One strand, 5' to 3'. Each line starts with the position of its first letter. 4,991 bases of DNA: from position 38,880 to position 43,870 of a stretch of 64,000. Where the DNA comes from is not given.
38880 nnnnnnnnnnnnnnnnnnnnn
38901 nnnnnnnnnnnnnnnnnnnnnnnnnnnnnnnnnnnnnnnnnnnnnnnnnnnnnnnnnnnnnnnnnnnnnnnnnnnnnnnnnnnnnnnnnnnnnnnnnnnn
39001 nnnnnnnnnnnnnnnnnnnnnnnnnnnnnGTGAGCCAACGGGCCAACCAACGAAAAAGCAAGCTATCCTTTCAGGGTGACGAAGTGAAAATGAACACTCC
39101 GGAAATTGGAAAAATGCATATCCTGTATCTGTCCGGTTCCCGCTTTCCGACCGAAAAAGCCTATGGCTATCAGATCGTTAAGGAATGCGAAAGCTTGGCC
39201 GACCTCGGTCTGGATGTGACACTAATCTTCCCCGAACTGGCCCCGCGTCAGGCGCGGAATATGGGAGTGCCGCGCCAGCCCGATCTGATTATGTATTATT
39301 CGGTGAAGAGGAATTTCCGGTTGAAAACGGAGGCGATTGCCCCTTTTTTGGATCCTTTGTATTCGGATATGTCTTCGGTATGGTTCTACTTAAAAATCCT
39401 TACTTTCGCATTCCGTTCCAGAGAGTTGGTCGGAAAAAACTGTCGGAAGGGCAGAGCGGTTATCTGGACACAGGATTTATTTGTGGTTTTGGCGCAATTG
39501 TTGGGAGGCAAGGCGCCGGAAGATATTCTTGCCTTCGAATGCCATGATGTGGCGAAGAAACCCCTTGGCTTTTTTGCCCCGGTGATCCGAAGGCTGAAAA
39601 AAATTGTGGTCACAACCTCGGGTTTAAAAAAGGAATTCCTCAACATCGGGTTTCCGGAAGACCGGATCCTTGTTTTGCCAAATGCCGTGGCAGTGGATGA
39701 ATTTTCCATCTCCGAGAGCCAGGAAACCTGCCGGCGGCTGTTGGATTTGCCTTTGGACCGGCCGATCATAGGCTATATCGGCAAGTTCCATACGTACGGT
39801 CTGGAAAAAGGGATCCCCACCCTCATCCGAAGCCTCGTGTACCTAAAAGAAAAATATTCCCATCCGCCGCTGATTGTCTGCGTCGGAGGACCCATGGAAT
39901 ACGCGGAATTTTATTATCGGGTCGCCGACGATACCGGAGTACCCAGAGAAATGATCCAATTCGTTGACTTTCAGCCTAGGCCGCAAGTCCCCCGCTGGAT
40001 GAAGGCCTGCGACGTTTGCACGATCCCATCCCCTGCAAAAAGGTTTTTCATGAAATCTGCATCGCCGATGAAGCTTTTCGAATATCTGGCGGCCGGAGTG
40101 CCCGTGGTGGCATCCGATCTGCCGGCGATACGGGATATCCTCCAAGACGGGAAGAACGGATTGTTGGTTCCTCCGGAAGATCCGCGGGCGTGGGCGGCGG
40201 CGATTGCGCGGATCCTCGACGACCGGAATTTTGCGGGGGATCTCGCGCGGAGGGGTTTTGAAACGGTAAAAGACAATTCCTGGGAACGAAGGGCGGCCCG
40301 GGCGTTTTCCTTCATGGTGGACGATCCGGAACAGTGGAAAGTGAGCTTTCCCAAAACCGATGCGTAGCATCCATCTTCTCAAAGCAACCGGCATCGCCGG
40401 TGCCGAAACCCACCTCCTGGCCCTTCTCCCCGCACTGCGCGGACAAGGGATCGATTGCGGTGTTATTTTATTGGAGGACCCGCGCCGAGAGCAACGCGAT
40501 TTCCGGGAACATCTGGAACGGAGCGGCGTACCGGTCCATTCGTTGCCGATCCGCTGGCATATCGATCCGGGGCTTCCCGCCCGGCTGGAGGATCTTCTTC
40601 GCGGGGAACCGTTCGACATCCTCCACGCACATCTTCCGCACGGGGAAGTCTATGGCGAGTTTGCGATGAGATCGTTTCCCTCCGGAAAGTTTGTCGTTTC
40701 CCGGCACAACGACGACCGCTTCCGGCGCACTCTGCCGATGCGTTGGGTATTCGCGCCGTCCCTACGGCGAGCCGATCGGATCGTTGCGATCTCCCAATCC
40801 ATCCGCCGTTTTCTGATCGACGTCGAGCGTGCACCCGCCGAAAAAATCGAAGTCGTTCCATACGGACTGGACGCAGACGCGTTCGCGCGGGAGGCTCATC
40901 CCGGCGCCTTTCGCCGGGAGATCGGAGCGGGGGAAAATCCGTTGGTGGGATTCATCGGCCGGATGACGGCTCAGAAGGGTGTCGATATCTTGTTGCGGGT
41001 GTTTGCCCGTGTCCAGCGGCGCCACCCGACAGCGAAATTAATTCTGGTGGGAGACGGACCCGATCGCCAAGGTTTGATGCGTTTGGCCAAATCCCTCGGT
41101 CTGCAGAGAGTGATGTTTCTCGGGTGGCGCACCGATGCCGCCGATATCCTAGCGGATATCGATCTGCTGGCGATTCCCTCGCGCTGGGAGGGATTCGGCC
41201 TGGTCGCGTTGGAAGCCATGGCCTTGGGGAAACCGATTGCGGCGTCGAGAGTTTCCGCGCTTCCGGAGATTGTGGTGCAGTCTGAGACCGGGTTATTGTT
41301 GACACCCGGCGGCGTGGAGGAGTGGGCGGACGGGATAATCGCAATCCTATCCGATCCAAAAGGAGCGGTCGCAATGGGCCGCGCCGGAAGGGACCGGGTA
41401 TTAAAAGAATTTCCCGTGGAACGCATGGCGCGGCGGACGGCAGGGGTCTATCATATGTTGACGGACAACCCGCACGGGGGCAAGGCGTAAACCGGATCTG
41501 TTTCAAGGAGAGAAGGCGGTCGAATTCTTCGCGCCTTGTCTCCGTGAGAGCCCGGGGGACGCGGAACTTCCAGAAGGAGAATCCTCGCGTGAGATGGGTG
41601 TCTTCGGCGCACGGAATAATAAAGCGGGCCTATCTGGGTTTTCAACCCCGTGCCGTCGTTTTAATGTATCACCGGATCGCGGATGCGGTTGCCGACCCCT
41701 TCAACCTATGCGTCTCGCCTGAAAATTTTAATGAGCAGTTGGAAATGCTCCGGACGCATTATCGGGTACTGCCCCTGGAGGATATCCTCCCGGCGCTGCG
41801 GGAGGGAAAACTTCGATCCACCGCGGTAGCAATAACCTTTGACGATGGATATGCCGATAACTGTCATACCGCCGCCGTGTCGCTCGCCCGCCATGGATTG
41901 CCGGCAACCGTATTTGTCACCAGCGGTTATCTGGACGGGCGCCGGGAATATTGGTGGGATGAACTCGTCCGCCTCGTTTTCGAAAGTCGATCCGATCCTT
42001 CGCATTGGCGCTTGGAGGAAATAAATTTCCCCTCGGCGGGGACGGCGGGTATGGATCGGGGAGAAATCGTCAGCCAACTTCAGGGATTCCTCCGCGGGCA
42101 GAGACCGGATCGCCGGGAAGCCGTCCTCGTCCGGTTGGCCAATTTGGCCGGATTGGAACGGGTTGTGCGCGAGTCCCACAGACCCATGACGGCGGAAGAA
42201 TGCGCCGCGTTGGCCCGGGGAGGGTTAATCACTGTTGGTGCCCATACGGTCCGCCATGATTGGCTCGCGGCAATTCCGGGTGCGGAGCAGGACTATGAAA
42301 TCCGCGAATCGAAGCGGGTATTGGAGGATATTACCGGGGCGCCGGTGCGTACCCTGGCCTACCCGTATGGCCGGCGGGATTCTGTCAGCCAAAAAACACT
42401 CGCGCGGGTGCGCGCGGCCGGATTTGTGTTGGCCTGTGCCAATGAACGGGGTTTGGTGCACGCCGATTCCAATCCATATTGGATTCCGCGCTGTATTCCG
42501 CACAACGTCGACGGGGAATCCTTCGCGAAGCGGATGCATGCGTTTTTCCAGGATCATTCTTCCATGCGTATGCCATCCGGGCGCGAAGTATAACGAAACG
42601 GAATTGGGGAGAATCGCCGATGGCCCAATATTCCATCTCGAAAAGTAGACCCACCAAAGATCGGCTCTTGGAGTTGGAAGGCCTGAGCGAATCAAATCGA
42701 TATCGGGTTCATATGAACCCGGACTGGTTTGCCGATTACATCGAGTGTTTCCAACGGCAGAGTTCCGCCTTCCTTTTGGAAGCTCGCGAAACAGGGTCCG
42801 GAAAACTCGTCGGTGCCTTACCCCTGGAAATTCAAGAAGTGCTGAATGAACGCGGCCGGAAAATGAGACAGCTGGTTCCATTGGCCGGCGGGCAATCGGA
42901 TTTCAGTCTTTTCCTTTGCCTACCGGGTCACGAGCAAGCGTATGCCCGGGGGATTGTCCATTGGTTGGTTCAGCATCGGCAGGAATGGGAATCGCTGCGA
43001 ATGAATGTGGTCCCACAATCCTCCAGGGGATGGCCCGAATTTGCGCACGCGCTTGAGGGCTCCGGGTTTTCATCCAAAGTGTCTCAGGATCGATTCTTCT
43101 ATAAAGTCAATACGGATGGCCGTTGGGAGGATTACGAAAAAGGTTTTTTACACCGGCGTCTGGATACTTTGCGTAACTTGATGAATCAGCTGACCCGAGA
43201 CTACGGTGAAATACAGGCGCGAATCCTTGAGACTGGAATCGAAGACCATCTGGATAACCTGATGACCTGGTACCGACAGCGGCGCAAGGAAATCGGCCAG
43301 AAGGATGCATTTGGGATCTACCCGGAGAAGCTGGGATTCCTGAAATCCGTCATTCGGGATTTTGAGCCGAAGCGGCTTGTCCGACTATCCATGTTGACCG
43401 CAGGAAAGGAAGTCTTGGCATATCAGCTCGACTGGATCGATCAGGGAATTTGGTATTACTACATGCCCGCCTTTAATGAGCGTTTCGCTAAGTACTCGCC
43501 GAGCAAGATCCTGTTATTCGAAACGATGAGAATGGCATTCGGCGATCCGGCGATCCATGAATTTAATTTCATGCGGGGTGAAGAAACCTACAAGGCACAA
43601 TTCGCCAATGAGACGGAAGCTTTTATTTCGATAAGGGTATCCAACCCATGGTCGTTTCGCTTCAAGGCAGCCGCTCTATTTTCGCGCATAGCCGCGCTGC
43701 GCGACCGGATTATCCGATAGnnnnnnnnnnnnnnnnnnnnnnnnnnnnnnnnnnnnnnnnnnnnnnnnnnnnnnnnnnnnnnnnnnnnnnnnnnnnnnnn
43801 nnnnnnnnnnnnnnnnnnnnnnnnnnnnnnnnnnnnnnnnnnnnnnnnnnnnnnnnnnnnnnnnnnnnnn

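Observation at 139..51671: A ~51-kb unidirectional glycan-assembly supercluster pairs a Wzm/Wzt ABC exporter with eight GT-C-like polytopic membrane proteins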

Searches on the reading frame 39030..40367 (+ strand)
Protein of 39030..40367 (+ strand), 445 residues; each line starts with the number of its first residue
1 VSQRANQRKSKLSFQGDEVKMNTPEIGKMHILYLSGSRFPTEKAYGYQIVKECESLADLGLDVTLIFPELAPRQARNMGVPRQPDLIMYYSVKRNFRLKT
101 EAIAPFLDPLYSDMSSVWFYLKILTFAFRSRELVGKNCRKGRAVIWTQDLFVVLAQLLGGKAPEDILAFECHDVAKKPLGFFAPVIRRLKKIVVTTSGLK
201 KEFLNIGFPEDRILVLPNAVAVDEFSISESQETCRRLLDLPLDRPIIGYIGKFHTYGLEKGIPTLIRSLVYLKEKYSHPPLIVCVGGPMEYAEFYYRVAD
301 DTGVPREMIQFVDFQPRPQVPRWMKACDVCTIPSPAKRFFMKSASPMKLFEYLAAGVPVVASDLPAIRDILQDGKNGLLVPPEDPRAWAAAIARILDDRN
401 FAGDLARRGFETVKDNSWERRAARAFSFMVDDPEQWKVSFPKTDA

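Call 7: search_protein_families(library=pfam, proteins=[window:39030-40367:+], max_evalue=0.01)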
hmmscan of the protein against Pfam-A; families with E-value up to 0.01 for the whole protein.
window:39030-40367:+ (445 aa): 5 families
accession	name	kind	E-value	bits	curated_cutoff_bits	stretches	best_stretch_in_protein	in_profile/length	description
PF13692.12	Glyco_trans_1_4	-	5e-26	92.1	27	1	244-398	1-142/142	Glycosyl transferases group 1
PF00534.26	Glycos_transf_1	-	3.9e-24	85.5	26.4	1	235-409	6-169/172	Glycosyl transferases group 1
PF13524.12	Glyco_trans_1_2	-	4.6e-08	33.6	25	1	316-424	36-141/144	Glycosyl transferase-like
PF13439.12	Glyco_transf_4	-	9.9e-05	22.9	28.5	1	54-223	13-169/170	Glycosyltransferase Family 4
PF13579.12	Glyco_trans_4_4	-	0.00016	22.5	29.7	1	53-218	11-157/158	Glycosyl transferase 4-like domain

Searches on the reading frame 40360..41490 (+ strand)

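Call 7: search_protein_families(library=pfam, proteins=[window:40360-41490:+], max_evalue=0.01)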
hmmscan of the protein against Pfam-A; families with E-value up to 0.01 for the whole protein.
window:40360-41490:+ (376 aa): 7 families
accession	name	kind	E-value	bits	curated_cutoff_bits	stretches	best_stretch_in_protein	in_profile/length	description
PF00534.26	Glycos_transf_1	-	2.7e-38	131.6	26.4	1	190-345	11-171/172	Glycosyl transferases group 1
PF13692.12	Glyco_trans_1_4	-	8.6e-38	130.2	27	1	194-332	2-142/142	Glycosyl transferases group 1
PF13439.12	Glyco_transf_4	-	4.1e-24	85.9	28.5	1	13-173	2-169/170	Glycosyltransferase Family 4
PF13579.12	Glyco_trans_4_4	-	3e-19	70.4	29.7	1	14-169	2-158/158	Glycosyl transferase 4-like domain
PF20706.3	GT4-conflict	-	1.7e-15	57.4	26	1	136-346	145-371/385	Family 4 Glycosyltransferase in conflict systems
PF13524.12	Glyco_trans_1_2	-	0.0002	21.8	25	1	283-358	67-140/144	Glycosyl transferase-like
PF13477.12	Glyco_trans_4_2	-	0.00023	21.8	23.4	1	14-143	8-137/139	Glycosyl transferase 4-like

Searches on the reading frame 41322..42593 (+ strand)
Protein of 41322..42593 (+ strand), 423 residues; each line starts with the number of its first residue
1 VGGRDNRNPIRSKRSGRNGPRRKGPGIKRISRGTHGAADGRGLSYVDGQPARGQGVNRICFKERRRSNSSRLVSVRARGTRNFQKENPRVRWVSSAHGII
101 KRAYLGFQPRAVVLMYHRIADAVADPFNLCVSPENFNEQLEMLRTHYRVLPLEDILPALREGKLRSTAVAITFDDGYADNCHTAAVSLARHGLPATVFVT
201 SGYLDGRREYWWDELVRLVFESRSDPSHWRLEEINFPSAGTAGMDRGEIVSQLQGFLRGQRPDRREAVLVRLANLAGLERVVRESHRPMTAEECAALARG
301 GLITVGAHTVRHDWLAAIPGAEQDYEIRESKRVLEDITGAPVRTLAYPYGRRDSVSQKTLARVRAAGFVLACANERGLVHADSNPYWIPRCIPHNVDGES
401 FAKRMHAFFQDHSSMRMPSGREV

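Call 7: search_protein_families(library=pfam, proteins=[window:41322-42593:+], max_evalue=0.01)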
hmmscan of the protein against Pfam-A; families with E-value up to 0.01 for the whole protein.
window:41322-42593:+ (423 aa): 1 family
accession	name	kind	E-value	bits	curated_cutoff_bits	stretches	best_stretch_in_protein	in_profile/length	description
PF01522.26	Polysacc_deac_1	-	3.2e-20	72.8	23.1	2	291-367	48-120/124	Polysaccharide deacetylase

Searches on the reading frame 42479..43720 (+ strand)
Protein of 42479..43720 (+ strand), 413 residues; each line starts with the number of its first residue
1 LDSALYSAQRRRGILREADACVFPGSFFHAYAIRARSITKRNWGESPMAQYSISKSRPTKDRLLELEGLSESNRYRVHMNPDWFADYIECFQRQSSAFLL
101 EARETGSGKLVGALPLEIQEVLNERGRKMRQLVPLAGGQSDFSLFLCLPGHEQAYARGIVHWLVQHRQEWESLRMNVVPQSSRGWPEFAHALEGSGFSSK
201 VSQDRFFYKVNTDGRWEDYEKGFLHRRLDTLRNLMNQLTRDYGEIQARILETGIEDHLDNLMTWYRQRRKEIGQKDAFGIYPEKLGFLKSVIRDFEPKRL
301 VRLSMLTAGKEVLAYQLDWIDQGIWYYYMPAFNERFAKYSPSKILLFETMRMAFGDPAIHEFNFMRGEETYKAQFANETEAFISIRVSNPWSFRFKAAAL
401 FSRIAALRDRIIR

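Call 7: search_protein_families(library=pfam, proteins=[window:42479-43720:+], max_evalue=0.01)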
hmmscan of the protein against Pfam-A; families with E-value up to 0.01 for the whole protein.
window:42479-43720:+ (413 aa): 1 family
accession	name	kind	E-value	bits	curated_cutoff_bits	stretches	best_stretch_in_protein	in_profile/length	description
PF13480.13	Acetyltransf_6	-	2.2e-21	76.9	22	1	228-372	4-142/143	Acetyltransferase (GNAT) domain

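Call 72: search_protein_families(library=ncbifam, proteins=[window:42620-43720:+], max_evalue=0.00001)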
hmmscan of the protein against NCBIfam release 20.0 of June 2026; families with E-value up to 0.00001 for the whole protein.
window:42620-43720:+ (366 aa): 0 families
